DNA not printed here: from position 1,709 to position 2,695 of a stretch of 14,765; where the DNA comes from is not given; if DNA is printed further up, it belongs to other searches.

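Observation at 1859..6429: Tandemly duplicated membrane-protein plus coiled-coil-protein module: candidate undescribed membrane scaffold system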

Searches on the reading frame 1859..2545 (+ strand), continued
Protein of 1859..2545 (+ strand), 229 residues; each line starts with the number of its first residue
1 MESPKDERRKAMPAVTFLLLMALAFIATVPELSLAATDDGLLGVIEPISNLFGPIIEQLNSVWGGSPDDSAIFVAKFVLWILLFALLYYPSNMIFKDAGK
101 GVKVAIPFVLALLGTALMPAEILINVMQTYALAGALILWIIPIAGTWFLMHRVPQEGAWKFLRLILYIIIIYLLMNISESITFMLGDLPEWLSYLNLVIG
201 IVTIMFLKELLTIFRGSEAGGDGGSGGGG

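Call 77: fold_search(model_id=the predicted structure, library=pdb)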
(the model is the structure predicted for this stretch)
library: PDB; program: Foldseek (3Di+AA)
matches with E <= 10: 159; with E <= 0.001: 0
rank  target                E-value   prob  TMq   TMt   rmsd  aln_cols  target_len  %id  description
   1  8afz_B                5.2e-01  0.13  0.17  0.12  29.0       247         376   10  Architecture of the ESCPE-1 membrane coat (released 2023-06-21)
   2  7jmd_A                1.5e+00  0.10  0.18  0.20  20.9       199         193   10  Sheep Connexin-46 at 2.5 angstroms resolution, Lipid Class 1 (released 2020-09-09)
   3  9eqb                  1.7e+00  0.12  0.19  0.23  17.0       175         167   12  Iron loaded mitochondrial ferritin H57A/E61A/E64A variant exposed to oxygen for 20 minutes (released 2025-04-16)
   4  2x3w_C                1.7e+00  0.08  0.16  0.14  27.2       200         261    9  structure of mouse syndapin I (crystal form 2) (released 2010-04-07)
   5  9a4l_A                1.8e+00  0.63  0.15  0.12   4.5        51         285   16  Integrative model of ALF-ACNA by crosslinking MS and deep learning (released 2024-09-18)
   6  7jlw_A                1.9e+00  0.09  0.18  0.20  23.0       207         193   10  Sheep Connexin-50 at 2.5 angstroms resolution, Lipid Class 1 (released 2020-09-09)
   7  6z0c_B                1.9e+00  0.09  0.16  0.18  23.7       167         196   15  Structure of in silico modelled artificial Maquette-3 protein (released 2021-03-17)
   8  4zl6_F                2.2e+00  0.28  0.23  0.33  16.1       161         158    9  Crystal structure of the PmFTN variant E44H soaked in iron (3 h) (released 2015-09-30)
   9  4zlw_B                2.3e+00  0.28  0.23  0.33  16.1       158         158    9  Crystal structure of the PmFTN variant E130A soaked in iron (overnight) (released 2015-09-30)
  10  9kle                  2.3e+00  0.18  0.24  0.30  15.6       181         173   14  Crystal structure of Horse spleen L-ferritin mutant (R52F/E56F/R59F/E63F) with Nile Red (released 2025-03-05)
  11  9eq8                  2.3e+00  0.09  0.19  0.23  17.3       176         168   12  Iron loaded mitochondrial ferritin exposed to oxygen for 2 minutes (released 2025-04-16)
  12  6z0c_D                2.3e+00  0.08  0.16  0.19  23.3       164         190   16  Structure of in silico modelled artificial Maquette-3 protein (released 2021-03-17)
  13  8soi_C                2.5e+00  0.14  0.23  0.25  19.0       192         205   11  Structure of human ULK1 complex core (2:1:1 stoichiometry) (released 2023-06-21)
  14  9kay_Aa               2.7e+00  0.23  0.24  0.36  15.7       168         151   10  Bioengineered protein nanocarrier facilitating siRNA escape from lysosomes for targeted RNAi therapy in glioblastoma (released 2025-03-12)
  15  4zl5_F                2.7e+00  0.08  0.17  0.21  15.8       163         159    8  Crystal structure of the PmFTN variant E44H soaked in iron (45 min) (released 2015-09-30)
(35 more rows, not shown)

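Call 85: list_cluster_members(proteins=[P0007, P0011, P0016, P0018, P0019, P0021, P0024, P0026, P0036, P0042])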
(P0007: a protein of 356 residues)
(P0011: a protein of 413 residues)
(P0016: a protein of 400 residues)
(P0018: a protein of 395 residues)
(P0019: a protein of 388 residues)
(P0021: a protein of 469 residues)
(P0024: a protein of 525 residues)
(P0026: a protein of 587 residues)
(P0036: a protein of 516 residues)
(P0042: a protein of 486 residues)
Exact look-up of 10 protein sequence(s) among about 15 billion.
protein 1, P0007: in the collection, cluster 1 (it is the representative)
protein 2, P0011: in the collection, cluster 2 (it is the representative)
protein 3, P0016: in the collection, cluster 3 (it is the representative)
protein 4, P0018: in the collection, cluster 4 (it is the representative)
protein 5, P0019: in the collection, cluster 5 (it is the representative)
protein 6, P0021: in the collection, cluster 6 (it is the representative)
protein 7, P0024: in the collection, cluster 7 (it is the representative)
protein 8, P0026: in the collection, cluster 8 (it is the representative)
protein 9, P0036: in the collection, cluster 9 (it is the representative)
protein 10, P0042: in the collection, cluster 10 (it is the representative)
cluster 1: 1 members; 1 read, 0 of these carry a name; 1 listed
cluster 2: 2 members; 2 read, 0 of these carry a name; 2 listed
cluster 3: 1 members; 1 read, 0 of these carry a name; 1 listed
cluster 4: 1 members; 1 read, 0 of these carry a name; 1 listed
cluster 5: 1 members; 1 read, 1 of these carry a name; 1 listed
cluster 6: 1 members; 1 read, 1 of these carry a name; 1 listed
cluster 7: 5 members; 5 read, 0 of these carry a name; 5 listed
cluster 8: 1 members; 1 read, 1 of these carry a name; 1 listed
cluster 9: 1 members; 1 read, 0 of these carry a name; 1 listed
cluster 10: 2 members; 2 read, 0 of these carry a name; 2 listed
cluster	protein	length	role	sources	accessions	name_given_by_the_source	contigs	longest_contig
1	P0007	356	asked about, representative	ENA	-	-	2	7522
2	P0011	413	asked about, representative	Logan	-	-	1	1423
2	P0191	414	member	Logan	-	-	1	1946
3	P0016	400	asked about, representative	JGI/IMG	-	-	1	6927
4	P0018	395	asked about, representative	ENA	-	-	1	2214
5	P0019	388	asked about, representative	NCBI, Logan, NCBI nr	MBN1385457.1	hypothetical protein JW968_00590 [Candidatus Woesearchaeota archaeon] | hypothetical protein [Candidatus Woesearchaeota archaeon]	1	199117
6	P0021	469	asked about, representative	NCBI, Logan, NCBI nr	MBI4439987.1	hypothetical protein HY638_03365 [Candidatus Woesearchaeota archaeon] | hypothetical protein [Candidatus Woesearchaeota archaeon]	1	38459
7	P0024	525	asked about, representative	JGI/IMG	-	-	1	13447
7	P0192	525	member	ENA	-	-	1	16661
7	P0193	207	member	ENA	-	-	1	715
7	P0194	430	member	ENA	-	-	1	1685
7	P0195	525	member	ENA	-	-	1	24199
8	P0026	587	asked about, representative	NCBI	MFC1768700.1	hypothetical protein ACFLZX_02955 [Nanoarchaeota archaeon]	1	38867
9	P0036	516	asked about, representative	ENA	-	-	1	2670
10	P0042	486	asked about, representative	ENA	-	-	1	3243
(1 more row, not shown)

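Call 86: find_encoding_contigs(protein=P0019, flank=7000, max_places=1)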
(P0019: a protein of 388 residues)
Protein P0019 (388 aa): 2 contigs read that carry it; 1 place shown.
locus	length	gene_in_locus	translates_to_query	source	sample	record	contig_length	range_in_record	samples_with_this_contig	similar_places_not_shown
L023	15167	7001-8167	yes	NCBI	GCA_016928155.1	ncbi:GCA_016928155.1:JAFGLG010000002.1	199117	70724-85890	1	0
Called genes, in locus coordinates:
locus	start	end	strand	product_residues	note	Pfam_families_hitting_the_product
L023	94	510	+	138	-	PF04472:SepF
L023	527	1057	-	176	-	PF03367:Zn_ribbon_ZPR1, PF22794:jr-ZPR1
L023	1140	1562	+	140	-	-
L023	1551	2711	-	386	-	PF00438:S-AdoMet_synt_N, PF02772:S-AdoMet_synt_M, PF02773:S-AdoMet_synt_C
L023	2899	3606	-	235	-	PF00149:Metallophos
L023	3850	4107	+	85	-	PF01247:Ribosomal_L35Ae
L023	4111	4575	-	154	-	-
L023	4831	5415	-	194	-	-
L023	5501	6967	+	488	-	-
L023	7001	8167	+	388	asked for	-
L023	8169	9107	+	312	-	-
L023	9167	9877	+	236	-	PF09754:PAC2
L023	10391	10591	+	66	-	-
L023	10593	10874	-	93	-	-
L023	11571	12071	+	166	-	-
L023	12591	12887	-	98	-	-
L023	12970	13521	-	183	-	-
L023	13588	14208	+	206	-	PF06325:PrmA, PF03602:Cons_hypoth95, PF05175:MTS, PF13847:Methyltransf_31 (weak), PF13649:Methyltransf_25 (weak)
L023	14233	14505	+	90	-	PF13656:RNA_pol_L_2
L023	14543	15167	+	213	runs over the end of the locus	PF00300:His_Phos_1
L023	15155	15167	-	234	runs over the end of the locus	PF01255:Prenyltransf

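Call 87: find_encoding_contigs(protein=P0026, flank=7000, max_places=1)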
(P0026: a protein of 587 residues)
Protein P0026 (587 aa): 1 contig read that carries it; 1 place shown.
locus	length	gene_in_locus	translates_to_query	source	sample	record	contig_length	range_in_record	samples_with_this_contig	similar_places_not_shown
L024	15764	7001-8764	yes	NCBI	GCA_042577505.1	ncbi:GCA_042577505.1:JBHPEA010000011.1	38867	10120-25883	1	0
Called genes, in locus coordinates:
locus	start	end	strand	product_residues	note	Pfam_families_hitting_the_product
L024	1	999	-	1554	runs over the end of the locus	PF11617:Cu-binding_MopE (faint), PF16158:N_BRCA1_IG (weak)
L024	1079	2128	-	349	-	-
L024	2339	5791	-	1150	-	PF11617:Cu-binding_MopE (faint), PF07705:CARDB (faint), PF14310:Fn3-like (faint), PF16116:DUF4832 (faint), PF24544:Ig_TPPC8_2nd (faint), PF23619:Ig_VWA7 (faint), PF07760:DUF1616 (faint), PF16158:N_BRCA1_IG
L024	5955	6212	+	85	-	PF01247:Ribosomal_L35Ae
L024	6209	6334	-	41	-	-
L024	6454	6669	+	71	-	-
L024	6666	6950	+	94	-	-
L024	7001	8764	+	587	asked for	-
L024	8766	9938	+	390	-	-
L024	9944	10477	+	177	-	-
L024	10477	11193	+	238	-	PF09754:PAC2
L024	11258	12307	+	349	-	PF00288:GHMP_kinases_N, PF08544:GHMP_kinases_C (weak)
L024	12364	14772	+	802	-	PF01326:PPDK_N, PF00391:PEP-utilizers, PF02896:PEP-utilizers_C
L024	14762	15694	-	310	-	PF01555:N6_N4_Mtase (weak), PF01170:UPF0020, PF13847:Methyltransf_31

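Call 88: find_encoding_contigs(protein=P0024, flank=7000, max_places=1)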
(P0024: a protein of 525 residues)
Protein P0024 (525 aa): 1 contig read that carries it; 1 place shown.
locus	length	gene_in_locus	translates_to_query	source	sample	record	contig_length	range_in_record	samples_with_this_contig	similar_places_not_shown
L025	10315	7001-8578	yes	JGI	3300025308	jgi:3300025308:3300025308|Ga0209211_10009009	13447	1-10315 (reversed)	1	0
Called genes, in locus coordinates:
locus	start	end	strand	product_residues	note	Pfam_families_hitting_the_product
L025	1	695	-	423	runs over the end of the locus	PF03952:Enolase_N, PF00113:Enolase_C, PF13378:MR_MLE_C (weak)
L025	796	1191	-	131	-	-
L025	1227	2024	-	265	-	PF09754:PAC2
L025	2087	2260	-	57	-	PF04135:Nop10p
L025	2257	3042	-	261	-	PF00575:S1, PF07541:EIF_2_alpha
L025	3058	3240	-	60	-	PF01667:Ribosomal_S27e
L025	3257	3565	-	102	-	PF00935:Ribosomal_L44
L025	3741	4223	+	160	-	-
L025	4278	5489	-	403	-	PF01970:TctA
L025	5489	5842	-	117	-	PF01336:tRNA_anti-codon (weak)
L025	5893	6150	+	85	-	PF01247:Ribosomal_L35Ae, PF01782:RimM (faint)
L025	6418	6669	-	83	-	-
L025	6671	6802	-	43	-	-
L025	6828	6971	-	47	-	-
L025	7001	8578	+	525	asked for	-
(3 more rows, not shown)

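Call 89: find_encoding_contigs(protein=P0007, flank=7000, max_places=1)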
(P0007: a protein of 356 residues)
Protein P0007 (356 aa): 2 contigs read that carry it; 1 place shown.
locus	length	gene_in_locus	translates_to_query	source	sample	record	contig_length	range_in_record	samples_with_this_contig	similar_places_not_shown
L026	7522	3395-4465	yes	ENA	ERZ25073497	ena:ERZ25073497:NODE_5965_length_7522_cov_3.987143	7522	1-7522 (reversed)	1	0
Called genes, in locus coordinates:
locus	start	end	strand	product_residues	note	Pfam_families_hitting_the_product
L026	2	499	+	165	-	?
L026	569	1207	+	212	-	-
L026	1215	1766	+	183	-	-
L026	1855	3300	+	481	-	-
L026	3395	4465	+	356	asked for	-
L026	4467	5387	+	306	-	-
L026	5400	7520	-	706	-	?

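Call 93: search_protein_families(library=pfam, alignment_id=A2, max_evalue=1)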
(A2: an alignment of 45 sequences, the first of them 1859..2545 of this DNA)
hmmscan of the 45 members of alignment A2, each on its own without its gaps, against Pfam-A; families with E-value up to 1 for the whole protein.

A. member 1, window:1859-2545:+ (229 aa): 0 families

B. families by the number of members that match (of 45 scanned): 42 families (the first 25 are shown)
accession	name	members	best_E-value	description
PF04893.22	Yip1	4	3.6e-06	Yip1 domain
PF18949.5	DUF5693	4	0.0027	Family of unknown function (DUF5693)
PF03547.23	Mem_trans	3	0.002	Membrane transport protein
PF01757.29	Acyl_transf_3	3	0.19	Acyltransferase domain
PF17555.7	TssN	2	0.0089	Type VI secretion system, TssN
PF19053.6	EccD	1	0.00017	EccD-like transmembrane domain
PF25592.1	DUF7937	1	0.002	Domain of unknown function (DUF7937)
PF19230.4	DUF5883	1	0.0092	Family of unknown function (DUF5883)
PF16166.10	TIC20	1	0.014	Chloroplast import apparatus Tic20-like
PF14491.11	DUF4435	1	0.024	Protein of unknown function (DUF4435)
PF02939.21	UcrQ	1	0.03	UcrQ family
PF21583.2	Fiber_head_BAdV-4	1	0.037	BAdV-4, Fiber, head domain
PF10966.13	DUF2768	1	0.037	Protein of unknown function (DUF2768)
PF00122.25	E1-E2_ATPase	1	0.049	E1-E2 ATPase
PF18895.5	T4SS_pilin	1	0.056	Type IV secretion system pilin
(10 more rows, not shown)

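Call 94: search_protein_families(library=pfam, proteins=[P0004, P0005, P0006, P0007, P0008, P0011, P0012, P0019, P0031, P0038], max_evalue=1)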
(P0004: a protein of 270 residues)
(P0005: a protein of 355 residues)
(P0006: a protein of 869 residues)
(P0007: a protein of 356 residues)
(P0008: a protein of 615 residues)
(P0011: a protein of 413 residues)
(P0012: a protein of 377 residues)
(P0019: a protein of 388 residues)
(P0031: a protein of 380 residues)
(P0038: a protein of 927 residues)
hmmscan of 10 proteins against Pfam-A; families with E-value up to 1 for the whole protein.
P0004 (270 aa): 1 family
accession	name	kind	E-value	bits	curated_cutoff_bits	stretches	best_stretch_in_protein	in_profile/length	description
PF06682.17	SARAF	-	0.015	15.4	30.8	1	177-249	158-224/333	SOCE-associated regulatory factor of calcium homoeostasis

P0005 (355 aa): 4 families
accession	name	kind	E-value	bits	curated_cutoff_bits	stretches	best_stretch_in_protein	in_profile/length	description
PF10961.13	SelK_SelG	-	0.01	16.9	23.3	1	186-225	28-68/86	Selenoprotein SelK_SelG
PF01007.26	IRK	-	0.036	14.3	22.7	1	40-96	29-86/141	Inward rectifier potassium channel transmembrane domain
PF04018.18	VCA0040-like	-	0.041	13.9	26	1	29-130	54-154/246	Undecaprenyl phosphate translocase-like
PF07843.16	DUF1634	-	0.14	12.7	27.5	1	93-154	36-97/102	Protein of unknown function (DUF1634)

P0006 (869 aa): 3 families
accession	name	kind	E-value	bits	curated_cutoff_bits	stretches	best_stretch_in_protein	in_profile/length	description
PF00112.29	Peptidase_C1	-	3e-06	27.9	20.7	1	347-546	17-206/220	Papain family cysteine protease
PF03051.21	Peptidase_C1_2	-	0.0028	17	22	1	502-551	360-406/438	Peptidase C1-like family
PF18949.5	DUF5693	-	0.91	8.4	29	0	60-164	316-419/609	Family of unknown function (DUF5693)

P0007 (356 aa): 4 families
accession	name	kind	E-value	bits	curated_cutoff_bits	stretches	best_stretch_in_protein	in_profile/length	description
PF03547.23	Mem_trans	-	0.0041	16.2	25.7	1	50-136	61-149/343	Membrane transport protein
PF05266.19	DUF724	-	0.029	14.7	38.4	1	261-339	97-174/188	Protein of unknown function (DUF724)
PF08937.16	ThsB_TIR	-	0.042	14.7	21.2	1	265-312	23-70/100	Thoeris protein ThsB, TIR-like domain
PF13064.11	DUF3927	-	0.41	11.1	25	0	83-123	4-45/53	Protein of unknown function (DUF3927)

P0008 (615 aa): 3 families
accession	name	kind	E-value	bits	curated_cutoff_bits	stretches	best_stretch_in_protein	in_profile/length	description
PF10548.14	P22_AR_C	-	0.0095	16.4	22.4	1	339-374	26-61/73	P22AR C-terminal domain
PF08649.15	DASH_Dad1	-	0.76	10.4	31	0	261-289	11-39/55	DASH complex subunit Dad1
PF21648.2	M1E1E6-like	-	0.79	10.4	27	1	509-554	48-92/104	Integron cassette protein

P0011 (413 aa): 2 families
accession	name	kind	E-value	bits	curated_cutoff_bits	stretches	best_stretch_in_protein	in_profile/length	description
PF03547.23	Mem_trans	-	0.0042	16.2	25.7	1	54-142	61-151/343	Membrane transport protein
PF18949.5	DUF5693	-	0.25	10.2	29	1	59-165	315-420/609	Family of unknown function (DUF5693)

P0012 (377 aa): 1 family
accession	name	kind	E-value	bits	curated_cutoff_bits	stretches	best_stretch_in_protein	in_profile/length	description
PF21583.2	Fiber_head_BAdV-4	-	0.038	15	27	1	81-124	21-65/111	BAdV-4, Fiber, head domain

P0019 (388 aa): 0 families

P0031 (380 aa): 5 families
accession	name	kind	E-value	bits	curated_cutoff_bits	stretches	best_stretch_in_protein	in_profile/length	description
PF25592.1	DUF7937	-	0.0038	16.6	31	1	55-196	150-297/402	Domain of unknown function (DUF7937)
PF17555.7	TssN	-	0.031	14.1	30.3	1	52-188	3-140/274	Type VI secretion system, TssN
PF19529.4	DUF6057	-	0.05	12.9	29.8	1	57-163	100-219/569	Family of unknown function (DUF6057)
PF05875.18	Ceramidase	-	0.096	12.5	32.5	1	59-156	86-181/259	Ceramidase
PF22571.1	LiaI-LiaF-TM_PspC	-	0.8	9.9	27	1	20-157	9-130/142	PspC transmembrane region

P0038 (927 aa): 0 families
